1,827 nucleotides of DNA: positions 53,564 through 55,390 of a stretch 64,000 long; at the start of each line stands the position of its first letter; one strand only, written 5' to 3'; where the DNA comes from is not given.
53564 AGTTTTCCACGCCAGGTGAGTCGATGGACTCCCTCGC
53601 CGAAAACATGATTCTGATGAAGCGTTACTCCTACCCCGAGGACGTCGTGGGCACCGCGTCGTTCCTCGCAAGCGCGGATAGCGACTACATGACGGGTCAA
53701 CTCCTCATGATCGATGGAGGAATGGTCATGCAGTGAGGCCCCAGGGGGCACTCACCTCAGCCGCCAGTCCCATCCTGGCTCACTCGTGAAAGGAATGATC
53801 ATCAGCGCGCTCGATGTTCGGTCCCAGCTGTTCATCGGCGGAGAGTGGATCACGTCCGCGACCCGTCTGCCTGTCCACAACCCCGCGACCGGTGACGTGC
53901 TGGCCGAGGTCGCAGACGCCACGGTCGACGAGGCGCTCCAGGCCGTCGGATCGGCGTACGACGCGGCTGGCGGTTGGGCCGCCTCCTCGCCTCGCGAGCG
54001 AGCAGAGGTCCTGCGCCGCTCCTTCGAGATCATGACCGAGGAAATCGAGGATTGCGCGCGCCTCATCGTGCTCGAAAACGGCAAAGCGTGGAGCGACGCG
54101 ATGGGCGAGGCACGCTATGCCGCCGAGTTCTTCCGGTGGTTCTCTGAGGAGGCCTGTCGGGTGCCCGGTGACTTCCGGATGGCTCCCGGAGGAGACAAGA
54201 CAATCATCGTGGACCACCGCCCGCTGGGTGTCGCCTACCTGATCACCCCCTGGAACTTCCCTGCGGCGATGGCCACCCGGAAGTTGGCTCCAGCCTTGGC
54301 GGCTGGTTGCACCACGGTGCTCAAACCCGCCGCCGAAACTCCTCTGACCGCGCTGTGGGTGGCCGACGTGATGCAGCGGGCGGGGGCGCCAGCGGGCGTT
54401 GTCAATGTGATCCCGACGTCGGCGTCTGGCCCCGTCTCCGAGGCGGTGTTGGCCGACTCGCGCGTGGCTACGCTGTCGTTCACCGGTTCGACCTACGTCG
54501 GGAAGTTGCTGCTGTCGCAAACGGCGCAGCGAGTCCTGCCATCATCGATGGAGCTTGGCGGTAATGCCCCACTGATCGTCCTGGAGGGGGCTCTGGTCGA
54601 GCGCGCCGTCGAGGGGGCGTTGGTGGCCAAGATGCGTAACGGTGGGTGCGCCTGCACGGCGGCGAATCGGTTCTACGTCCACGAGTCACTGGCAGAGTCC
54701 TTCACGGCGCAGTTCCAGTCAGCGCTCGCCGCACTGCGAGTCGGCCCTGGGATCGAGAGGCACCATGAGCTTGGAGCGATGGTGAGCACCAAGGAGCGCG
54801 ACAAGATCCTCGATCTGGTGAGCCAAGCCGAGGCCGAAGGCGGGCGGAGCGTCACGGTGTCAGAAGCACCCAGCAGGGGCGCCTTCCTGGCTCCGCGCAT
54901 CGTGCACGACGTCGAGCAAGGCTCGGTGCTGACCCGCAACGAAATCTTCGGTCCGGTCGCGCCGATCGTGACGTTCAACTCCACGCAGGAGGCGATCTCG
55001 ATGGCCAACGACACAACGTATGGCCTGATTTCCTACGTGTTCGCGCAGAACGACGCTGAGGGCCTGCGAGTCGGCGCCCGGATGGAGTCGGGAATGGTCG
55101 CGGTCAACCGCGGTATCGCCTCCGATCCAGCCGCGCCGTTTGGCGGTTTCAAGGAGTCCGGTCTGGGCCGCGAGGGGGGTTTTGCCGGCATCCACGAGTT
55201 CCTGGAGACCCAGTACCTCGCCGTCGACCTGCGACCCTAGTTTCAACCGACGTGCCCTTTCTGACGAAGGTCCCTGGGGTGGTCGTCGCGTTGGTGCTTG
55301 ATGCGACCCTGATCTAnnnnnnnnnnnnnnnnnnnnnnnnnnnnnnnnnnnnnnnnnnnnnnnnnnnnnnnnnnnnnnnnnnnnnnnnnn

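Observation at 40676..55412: About 14.6 kb bracketed by a duplicated 5' end of an alkZ/ycaQ-like gene: island insertion without a visible recombinase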

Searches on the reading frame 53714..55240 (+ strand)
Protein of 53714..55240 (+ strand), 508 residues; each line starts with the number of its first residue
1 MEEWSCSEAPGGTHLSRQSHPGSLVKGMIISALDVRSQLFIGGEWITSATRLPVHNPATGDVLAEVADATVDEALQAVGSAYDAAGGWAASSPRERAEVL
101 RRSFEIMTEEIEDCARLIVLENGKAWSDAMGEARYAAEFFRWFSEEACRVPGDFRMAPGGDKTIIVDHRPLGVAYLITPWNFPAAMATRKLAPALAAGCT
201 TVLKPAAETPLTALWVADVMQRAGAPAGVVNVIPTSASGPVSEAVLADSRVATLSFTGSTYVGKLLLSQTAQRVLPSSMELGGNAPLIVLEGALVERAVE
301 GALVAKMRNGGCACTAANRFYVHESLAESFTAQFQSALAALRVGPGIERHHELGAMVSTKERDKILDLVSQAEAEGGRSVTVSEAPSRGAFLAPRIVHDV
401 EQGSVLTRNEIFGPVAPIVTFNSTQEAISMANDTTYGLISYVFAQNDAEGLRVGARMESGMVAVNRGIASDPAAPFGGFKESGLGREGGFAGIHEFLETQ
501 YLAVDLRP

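Call 7: search_protein_families(library=pfam, proteins=[window:53714-55240:+])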
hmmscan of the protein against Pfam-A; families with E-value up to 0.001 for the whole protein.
window:53714-55240:+ (508 aa): 1 family
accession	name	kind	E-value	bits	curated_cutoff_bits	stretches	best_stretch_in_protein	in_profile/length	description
PF00171.27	Aldedh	-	2.8e-140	468.3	23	1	45-500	1-459/461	Aldehyde dehydrogenase family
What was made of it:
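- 53795..55240 (+): SSADH-like aldehyde dehydrogenase, last gene of the module. PF00171, 2.8e-140 (call 7).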

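Call 24: find_homologous_proteins(query=window:53714-55240:+, max_evalue=1e-100)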
Query window:53714-55240:+ (508 aa): 7999 proteins with E <= 1e-100 among 8000 candidates; the best 120 are listed.
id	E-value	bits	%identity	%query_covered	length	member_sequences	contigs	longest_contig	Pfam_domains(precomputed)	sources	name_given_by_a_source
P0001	4.7e-266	901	85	93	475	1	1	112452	PF00171.28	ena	-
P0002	2.6e-262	889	85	92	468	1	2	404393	PF00171.28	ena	-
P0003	1.7e-261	886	86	92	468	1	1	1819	PF00171.28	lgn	-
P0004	3.0e-261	885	85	92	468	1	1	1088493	PF00171.28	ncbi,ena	-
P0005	1.7e-260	883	84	94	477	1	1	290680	PF00171.28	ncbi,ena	-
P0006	2.4e-259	879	87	89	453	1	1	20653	PF00171.28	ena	-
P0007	1.1e-245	834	79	94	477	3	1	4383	PF00171.28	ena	-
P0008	1.7e-245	833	81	93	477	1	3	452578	PF00171.28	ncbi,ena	-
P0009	1.3e-244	830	78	94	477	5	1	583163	PF00171.28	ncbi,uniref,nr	ncbi:NAD-dependent succinate-semialdehyde dehydrogenase [Nostocoides sp. F2B08]|uniref:NAD-dependent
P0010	3.0e-244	829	79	94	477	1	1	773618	PF00171.28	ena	-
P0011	1.4e-243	827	79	94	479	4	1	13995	PF00171.28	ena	-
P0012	1.1e-242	824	78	94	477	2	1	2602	PF00171.28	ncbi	ncbi:MAG: NAD-dependent succinate-semialdehyde dehydrogenase [Actinomycetota bacterium]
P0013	3.8e-242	822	78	94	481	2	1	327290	PF00171.28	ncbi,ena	-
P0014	5.4e-240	815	78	94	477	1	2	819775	PF00171.28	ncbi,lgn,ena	-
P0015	3.0e-239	813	78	93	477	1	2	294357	PF00171.28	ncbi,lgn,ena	-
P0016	3.8e-239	812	86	84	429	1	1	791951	PF00171.28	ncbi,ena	-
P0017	3.1e-238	809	79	93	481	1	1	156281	PF00171.28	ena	-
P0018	1.0e-237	808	77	92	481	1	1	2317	PF00171.28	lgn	-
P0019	3.7e-237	806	76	92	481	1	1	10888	PF00171.28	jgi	-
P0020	2.0e-235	800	77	92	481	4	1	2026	PF00171.28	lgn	-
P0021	2.9e-235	800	77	93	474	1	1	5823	PF00171.28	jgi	jgi:succinate-semialdehyde dehydrogenase / glutarate-semialdehyde dehydrogenase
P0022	2.9e-235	800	83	85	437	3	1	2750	PF00171.28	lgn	-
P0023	8.1e-235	798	76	94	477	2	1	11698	PF00171.28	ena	-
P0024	2.4e-234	797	85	83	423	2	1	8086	PF00171.28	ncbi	ncbi:MAG: NAD-dependent succinate-semialdehyde dehydrogenase, partial [Ornithinibacter sp.]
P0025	2.7e-234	796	77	93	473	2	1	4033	PF00171.28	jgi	jgi:succinate-semialdehyde dehydrogenase / glutarate-semialdehyde dehydrogenase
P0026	7.8e-234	795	75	94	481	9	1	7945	PF00171.28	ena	-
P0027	1.0e-233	795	77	92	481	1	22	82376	PF00171.28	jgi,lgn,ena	-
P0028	1.0e-233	795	77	92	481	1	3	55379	PF00171.28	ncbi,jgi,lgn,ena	jgi:succinate-semialdehyde dehydrogenase/glutarate-semialdehyde dehydrogenase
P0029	2.0e-233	794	76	92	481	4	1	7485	PF00171.28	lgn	-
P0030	2.6e-233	793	76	92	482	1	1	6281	PF00171.28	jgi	jgi:succinate-semialdehyde dehydrogenase/glutarate-semialdehyde dehydrogenase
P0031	3.7e-233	793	83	84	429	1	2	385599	PF00171.28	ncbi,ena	-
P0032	7.2e-233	792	76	92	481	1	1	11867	PF00171.28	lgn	-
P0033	1.5e-232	791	81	87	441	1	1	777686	PF00171.28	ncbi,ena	-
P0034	2.9e-232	790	74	94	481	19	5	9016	PF00171.28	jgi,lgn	-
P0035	2.0e-231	787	76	93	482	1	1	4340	PF00171.28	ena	-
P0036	3.1e-231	786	75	93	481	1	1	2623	PF00171.28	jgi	jgi:succinate-semialdehyde dehydrogenase/glutarate-semialdehyde dehydrogenase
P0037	3.3e-231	786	76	92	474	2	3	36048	PF00171.28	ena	-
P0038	5.4e-231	786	82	87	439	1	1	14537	PF00171.28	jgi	jgi:succinate-semialdehyde dehydrogenase/glutarate-semialdehyde dehydrogenase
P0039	8.0e-231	785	85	82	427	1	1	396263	PF00171.28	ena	-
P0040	1.7e-230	784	75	94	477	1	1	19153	PF00171.28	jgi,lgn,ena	-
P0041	9.5e-230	781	73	95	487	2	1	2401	PF00171.28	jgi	-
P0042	1.3e-229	781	75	92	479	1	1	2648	PF00171.28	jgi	jgi:succinate-semialdehyde dehydrogenase/glutarate-semialdehyde dehydrogenase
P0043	3.3e-229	780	76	92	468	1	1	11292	PF00171.28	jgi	jgi:succinate-semialdehyde dehydrogenase/glutarate-semialdehyde dehydrogenase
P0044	4.2e-229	779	74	94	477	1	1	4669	PF00171.28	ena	-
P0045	1.1e-228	778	73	94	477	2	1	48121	PF00171.28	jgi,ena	-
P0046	1.4e-228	778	73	94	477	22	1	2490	PF00171.28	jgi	-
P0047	1.9e-228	777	74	92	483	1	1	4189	PF00171.28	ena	-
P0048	3.5e-228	776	73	94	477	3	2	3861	PF00171.28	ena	-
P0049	5.2e-228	776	75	93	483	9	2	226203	PF00171.28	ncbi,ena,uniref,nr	ncbi:NAD-dependent succinate-semialdehyde dehydrogenase [Nocardioides ganghwensis]|uniref:NAD-depend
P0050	9.9e-228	775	75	92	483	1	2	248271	PF00171.28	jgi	jgi:succinate-semialdehyde dehydrogenase/glutarate-semialdehyde dehydrogenase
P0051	1.0e-227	775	73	94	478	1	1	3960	PF00171.28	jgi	jgi:succinate-semialdehyde dehydrogenase/glutarate-semialdehyde dehydrogenase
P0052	1.4e-227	774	74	92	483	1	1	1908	PF00171.28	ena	-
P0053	1.6e-227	774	76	89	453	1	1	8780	PF00171.28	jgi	jgi:succinate-semialdehyde dehydrogenase/glutarate-semialdehyde dehydrogenase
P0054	1.9e-227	774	75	93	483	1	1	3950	PF00171.28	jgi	jgi:succinate-semialdehyde dehydrogenase/glutarate-semialdehyde dehydrogenase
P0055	1.9e-227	774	73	96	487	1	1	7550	PF00171.28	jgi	jgi:succinate-semialdehyde dehydrogenase / glutarate-semialdehyde dehydrogenase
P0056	3.9e-227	773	75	93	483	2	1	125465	PF00171.28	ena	-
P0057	4.8e-227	773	75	92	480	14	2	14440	PF00171.28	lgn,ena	-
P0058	1.0e-226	771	76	93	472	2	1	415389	PF00171.28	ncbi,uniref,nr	ncbi:NAD-dependent succinate-semialdehyde dehydrogenase [Micromonospora zingiberis]|uniref:NAD-depen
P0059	1.4e-226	771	77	89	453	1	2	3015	PF00171.28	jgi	jgi:succinate-semialdehyde dehydrogenase/glutarate-semialdehyde dehydrogenase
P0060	2.1e-226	770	77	89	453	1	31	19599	PF00171.28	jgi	jgi:succinate-semialdehyde dehydrogenase/glutarate-semialdehyde dehydrogenase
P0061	2.3e-226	770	75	93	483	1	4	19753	PF00171.28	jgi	jgi:succinate-semialdehyde dehydrogenase/glutarate-semialdehyde dehydrogenase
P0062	2.7e-226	770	75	92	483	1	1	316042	PF00171.28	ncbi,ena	-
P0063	2.8e-226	770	75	93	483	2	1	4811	PF00171.28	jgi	jgi:succinate-semialdehyde dehydrogenase/glutarate-semialdehyde dehydrogenase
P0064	3.2e-226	770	73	93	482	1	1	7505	PF00171.28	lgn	-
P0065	3.6e-226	770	75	93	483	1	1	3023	PF00171.28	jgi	jgi:succinate-semialdehyde dehydrogenase/glutarate-semialdehyde dehydrogenase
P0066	3.8e-226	770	73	93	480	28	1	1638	PF00171.28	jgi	-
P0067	4.0e-226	770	77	89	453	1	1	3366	PF00171.28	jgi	jgi:succinate-semialdehyde dehydrogenase/glutarate-semialdehyde dehydrogenase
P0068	8.0e-226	769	72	94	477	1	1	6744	PF00171.28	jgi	-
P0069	8.0e-226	769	74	93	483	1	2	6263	PF00171.28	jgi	jgi:succinate-semialdehyde dehydrogenase/glutarate-semialdehyde dehydrogenase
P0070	8.2e-226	768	74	92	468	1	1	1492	PF00171.28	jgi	-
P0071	1.3e-225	768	74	92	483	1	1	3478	PF00171.28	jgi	jgi:succinate-semialdehyde dehydrogenase/glutarate-semialdehyde dehydrogenase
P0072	1.3e-225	768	75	93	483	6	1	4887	PF00171.28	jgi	jgi:succinate-semialdehyde dehydrogenase/glutarate-semialdehyde dehydrogenase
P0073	1.5e-225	768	72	94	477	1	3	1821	PF00171.28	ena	-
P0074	1.5e-225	768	74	92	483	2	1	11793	PF00171.28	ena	-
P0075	1.8e-225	767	72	94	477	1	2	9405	PF00171.28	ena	-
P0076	2.0e-225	767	72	94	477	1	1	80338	PF00171.28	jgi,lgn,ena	-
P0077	2.2e-225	767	75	93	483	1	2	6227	PF00171.28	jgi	jgi:succinate-semialdehyde dehydrogenase/glutarate-semialdehyde dehydrogenase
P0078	2.4e-225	767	77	89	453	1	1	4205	PF00171.28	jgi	jgi:succinate-semialdehyde dehydrogenase/glutarate-semialdehyde dehydrogenase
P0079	2.8e-225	767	74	92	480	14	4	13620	PF00171.28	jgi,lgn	jgi:succinate-semialdehyde dehydrogenase/glutarate-semialdehyde dehydrogenase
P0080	3.1e-225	767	73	93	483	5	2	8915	PF00171.28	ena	-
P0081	7.8e-225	765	74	92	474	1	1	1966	PF00171.28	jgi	jgi:succinate-semialdehyde dehydrogenase / glutarate-semialdehyde dehydrogenase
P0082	1.3e-224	764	78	88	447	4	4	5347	PF00171.28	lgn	-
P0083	1.6e-224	764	75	93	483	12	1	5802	PF00171.28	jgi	-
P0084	1.8e-224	764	73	93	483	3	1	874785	PF00171.28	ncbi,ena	-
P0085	1.9e-224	764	74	93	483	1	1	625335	PF00171.28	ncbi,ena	-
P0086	2.0e-224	764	73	94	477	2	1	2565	PF00171.28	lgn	-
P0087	2.1e-224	764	74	93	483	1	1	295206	PF00171.28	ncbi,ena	-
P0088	2.4e-224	764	75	91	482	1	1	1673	PF00171.28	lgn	-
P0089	2.6e-224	764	73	94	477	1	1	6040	PF00171.28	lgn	-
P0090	2.7e-224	763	73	92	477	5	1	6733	PF00171.28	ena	-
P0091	2.7e-224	763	72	94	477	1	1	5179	PF00171.28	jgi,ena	-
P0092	4.6e-224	763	75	92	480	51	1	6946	PF00171.28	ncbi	-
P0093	4.7e-224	763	74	92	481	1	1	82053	PF00171.28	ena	-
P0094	5.0e-224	763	77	88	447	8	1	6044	PF00171.28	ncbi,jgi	-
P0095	5.8e-224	762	72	94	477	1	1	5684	PF00171.28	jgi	-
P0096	5.8e-224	762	74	93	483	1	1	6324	PF00171.28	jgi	jgi:succinate-semialdehyde dehydrogenase/glutarate-semialdehyde dehydrogenase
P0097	7.4e-224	762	71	94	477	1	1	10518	PF00171.28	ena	-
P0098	9.0e-224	762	73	93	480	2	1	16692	PF00171.28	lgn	-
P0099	9.1e-224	762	74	92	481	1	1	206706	PF00171.28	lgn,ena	-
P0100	9.3e-224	762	73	94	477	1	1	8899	PF00171.28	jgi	jgi:succinate-semialdehyde dehydrogenase/glutarate-semialdehyde dehydrogenase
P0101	9.9e-224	762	71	94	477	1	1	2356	PF00171.28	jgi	-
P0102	1.0e-223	762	73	92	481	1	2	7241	PF00171.28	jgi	jgi:succinate-semialdehyde dehydrogenase / glutarate-semialdehyde dehydrogenase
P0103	1.1e-223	762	74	91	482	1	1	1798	PF00171.28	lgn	-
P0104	1.2e-223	761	74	92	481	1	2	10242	PF00171.28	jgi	jgi:succinate-semialdehyde dehydrogenase/glutarate-semialdehyde dehydrogenase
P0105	1.2e-223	761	71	94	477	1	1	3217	PF00171.28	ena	-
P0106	1.4e-223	761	74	93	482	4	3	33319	PF00171.28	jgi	jgi:succinate-semialdehyde dehydrogenase / glutarate-semialdehyde dehydrogenase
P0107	1.4e-223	761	71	94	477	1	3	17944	PF00171.28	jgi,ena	-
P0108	1.6e-223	761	74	93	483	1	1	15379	PF00171.28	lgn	-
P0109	2.3e-223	760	72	94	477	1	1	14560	PF00171.28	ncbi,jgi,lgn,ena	jgi:succinate-semialdehyde dehydrogenase/glutarate-semialdehyde dehydrogenase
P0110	2.5e-223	760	75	92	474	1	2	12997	PF00171.28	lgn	-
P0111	2.5e-223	760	72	92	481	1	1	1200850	PF00171.28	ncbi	ncbi:MAG: NAD-dependent succinate-semialdehyde dehydrogenase [Candidatus Nanopelagicales bacterium]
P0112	2.7e-223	760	72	94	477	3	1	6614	PF00171.28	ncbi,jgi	jgi:succinate-semialdehyde dehydrogenase/glutarate-semialdehyde dehydrogenase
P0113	2.9e-223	760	73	92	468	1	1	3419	PF00171.28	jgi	jgi:succinate-semialdehyde dehydrogenase/glutarate-semialdehyde dehydrogenase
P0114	4.0e-223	760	74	92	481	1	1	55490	PF00171.28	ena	-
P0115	5.7e-223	759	74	92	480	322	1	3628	PF00171.28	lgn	-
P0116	1.1e-222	758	70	94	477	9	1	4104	PF00171.28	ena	-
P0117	1.1e-222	758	75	92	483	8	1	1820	PF00171.28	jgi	jgi:succinate-semialdehyde dehydrogenase/glutarate-semialdehyde dehydrogenase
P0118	1.4e-222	758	73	93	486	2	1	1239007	PF00171.28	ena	-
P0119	1.4e-222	758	73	94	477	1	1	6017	PF00171.28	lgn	-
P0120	1.6e-222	758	74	92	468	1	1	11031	PF00171.28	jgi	jgi:succinate-semialdehyde dehydrogenase/glutarate-semialdehyde dehydrogenase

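Call 25: find_encoding_contigs(protein=P0004, flank=10000, max_places=3)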
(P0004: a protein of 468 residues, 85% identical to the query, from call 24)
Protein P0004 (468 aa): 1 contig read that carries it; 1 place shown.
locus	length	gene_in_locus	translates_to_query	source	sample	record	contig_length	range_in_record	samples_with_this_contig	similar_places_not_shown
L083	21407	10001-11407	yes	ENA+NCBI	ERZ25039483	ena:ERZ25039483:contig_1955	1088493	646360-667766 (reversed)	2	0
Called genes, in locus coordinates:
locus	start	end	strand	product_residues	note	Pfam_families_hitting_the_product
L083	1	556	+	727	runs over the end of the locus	PF00676:E1_dh, PF02779:Transket_pyr, PF02780:Transketolase_C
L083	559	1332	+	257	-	-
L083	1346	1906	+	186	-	PF00198:2-oxoacid_dh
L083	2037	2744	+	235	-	PF01381:HTH_3, PF13560:HTH_31, PF07883:Cupin_2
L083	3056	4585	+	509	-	PF00005:ABC_tran, PF13304:AAA_21 (faint), PF00005:ABC_tran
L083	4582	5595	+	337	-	PF02653:BPD_transp_2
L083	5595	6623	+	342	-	PF02653:BPD_transp_2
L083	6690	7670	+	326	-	PF00532:Peripla_BP_1, PF13407:Peripla_BP_4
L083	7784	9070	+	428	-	PF00557:Peptidase_M24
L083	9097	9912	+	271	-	PF00106:adh_short, PF08659:KR, PF13561:adh_short_C2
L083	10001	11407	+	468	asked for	PF00171:Aldedh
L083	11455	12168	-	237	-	PF01609:DDE_Tnp_1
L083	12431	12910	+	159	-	-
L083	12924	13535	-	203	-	PF09339:HTH_IclR (weak), PF12840:HTH_20 (faint)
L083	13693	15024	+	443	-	PF00083:Sugar_tr (weak), PF07690:MFS_1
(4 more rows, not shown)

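Call 26: find_encoding_contigs(protein=P0001, flank=10000, max_places=3)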
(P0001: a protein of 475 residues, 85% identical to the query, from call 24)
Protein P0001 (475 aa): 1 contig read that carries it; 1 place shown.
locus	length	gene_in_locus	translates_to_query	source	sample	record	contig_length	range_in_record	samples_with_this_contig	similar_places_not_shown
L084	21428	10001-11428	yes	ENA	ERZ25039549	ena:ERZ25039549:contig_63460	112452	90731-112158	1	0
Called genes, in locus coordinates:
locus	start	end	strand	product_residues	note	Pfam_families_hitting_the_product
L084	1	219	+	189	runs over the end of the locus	PF02779:Transket_pyr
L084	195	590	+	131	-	PF02780:Transketolase_C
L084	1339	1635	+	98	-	PF00198:2-oxoacid_dh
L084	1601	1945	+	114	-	PF00198:2-oxoacid_dh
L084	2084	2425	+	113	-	PF13560:HTH_31, PF01381:HTH_3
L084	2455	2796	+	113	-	PF07883:Cupin_2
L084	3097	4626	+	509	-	PF00005:ABC_tran, PF13191:AAA_16 (faint), PF13304:AAA_21 (faint), PF00005:ABC_tran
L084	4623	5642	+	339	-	PF02653:BPD_transp_2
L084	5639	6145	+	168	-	PF02653:BPD_transp_2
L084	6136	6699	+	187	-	PF02653:BPD_transp_2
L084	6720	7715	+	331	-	PF00532:Peripla_BP_1, PF13407:Peripla_BP_4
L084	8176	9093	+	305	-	PF00557:Peptidase_M24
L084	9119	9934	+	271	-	PF00106:adh_short, PF08659:KR, PF13561:adh_short_C2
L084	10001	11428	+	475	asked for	PF00171:Aldedh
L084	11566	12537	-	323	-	PF08240:ADH_N, PF00107:ADH_zinc_N, PF13602:ADH_zinc_N_2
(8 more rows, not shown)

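Call 27: find_encoding_contigs(protein=P0006, flank=10000, max_places=3)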
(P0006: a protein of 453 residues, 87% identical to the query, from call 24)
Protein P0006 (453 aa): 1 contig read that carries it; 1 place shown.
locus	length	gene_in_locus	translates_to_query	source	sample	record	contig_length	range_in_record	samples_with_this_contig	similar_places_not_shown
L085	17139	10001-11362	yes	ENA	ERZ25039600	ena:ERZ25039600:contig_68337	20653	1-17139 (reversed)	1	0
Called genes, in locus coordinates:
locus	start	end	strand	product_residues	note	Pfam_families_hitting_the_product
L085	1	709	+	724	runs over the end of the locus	PF00676:E1_dh, PF02779:Transket_pyr, PF02780:Transketolase_C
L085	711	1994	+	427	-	PF00364:Biotin_lipoyl, PF25997:BSH_YhbJ (weak), PF02817:E3_binding, PF00198:2-oxoacid_dh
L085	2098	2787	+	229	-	PF13560:HTH_31, PF01381:HTH_3, PF07883:Cupin_2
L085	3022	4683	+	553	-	PF00005:ABC_tran, PF13191:AAA_16 (faint), PF13304:AAA_21 (faint), PF00005:ABC_tran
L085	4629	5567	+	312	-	PF02653:BPD_transp_2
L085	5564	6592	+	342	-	PF02653:BPD_transp_2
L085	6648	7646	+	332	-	PF00532:Peripla_BP_1, PF13407:Peripla_BP_4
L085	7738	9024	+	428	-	PF00557:Peptidase_M24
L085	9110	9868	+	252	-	PF13561:adh_short_C2, PF00106:adh_short, PF08659:KR (weak)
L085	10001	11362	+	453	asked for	PF00171:Aldedh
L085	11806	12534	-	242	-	PF16396:DUF5005, PF13810:DUF4185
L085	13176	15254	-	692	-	PF12698:ABC2_membrane_3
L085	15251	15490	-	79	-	-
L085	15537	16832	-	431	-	PF03176:MMPL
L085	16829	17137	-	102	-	?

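Call 44: find_encoding_contigs(protein=P0002, flank=6000, max_places=3)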
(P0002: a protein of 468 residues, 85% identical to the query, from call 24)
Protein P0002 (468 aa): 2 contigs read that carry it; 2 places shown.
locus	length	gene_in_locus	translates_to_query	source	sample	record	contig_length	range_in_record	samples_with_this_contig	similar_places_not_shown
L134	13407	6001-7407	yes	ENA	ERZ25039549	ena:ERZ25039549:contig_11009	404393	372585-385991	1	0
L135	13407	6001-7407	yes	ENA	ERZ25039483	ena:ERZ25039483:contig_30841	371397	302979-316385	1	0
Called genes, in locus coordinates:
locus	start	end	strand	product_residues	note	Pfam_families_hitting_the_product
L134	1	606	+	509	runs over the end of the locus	PF00005:ABC_tran, PF13304:AAA_21 (faint), PF00005:ABC_tran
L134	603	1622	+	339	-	PF02653:BPD_transp_2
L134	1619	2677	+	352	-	PF02653:BPD_transp_2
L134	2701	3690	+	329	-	PF00532:Peripla_BP_1 (weak), PF13407:Peripla_BP_4, PF13377:Peripla_BP_3 (weak)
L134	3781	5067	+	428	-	PF00557:Peptidase_M24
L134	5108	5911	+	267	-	PF00106:adh_short, PF08659:KR, PF13561:adh_short_C2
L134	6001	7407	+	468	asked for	PF00171:Aldedh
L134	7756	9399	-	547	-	PF02878:PGM_PMM_I, PF02879:PGM_PMM_II, PF02880:PGM_PMM_III, PF00408:PGM_PMM_IV (weak)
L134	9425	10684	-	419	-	PF00483:NTP_transferase, PF24894:Hexapep_GlmU, PF25084:LbH_EIF2B (weak), PF25247:LbH_GLGC (faint)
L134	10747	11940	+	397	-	PF13439:Glyco_transf_4, PF13579:Glyco_trans_4_4, PF20706:GT4-conflict, PF00534:Glycos_transf_1, PF13692:Glyco_trans_1_4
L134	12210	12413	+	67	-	PF00313:CSD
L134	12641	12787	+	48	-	-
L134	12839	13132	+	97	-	PF02583:Trns_repr_metal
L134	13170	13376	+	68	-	PF00403:HMA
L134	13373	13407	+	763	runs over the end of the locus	PF00403:HMA, PF00122:E1-E2_ATPase, PF00702:Hydrolase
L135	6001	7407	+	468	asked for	PF00171:Aldedh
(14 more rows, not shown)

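Call 45: find_encoding_contigs(protein=P0005, flank=6000, max_places=3)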
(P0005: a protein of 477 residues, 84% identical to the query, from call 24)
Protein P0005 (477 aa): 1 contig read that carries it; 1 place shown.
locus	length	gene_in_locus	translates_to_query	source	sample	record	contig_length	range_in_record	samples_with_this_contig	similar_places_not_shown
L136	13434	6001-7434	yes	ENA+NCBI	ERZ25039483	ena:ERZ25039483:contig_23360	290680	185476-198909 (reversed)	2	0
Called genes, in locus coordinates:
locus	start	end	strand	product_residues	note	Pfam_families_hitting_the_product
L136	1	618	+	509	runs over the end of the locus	PF00005:ABC_tran, PF13191:AAA_16 (faint), PF13304:AAA_21 (faint), PF00005:ABC_tran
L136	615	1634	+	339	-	PF02653:BPD_transp_2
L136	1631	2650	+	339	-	PF02653:BPD_transp_2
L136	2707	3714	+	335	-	PF00532:Peripla_BP_1, PF13407:Peripla_BP_4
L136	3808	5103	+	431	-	PF00557:Peptidase_M24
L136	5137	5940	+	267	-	PF00106:adh_short, PF08659:KR, PF13561:adh_short_C2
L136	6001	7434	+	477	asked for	PF00171:Aldedh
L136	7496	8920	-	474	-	PF01565:FAD_binding_4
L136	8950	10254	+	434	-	PF00196:GerE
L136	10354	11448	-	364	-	PF00923:TAL_FSA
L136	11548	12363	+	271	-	PF01261:AP_endonuc_2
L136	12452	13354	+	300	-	PF01261:AP_endonuc_2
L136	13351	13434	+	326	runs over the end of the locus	PF00294:PfkB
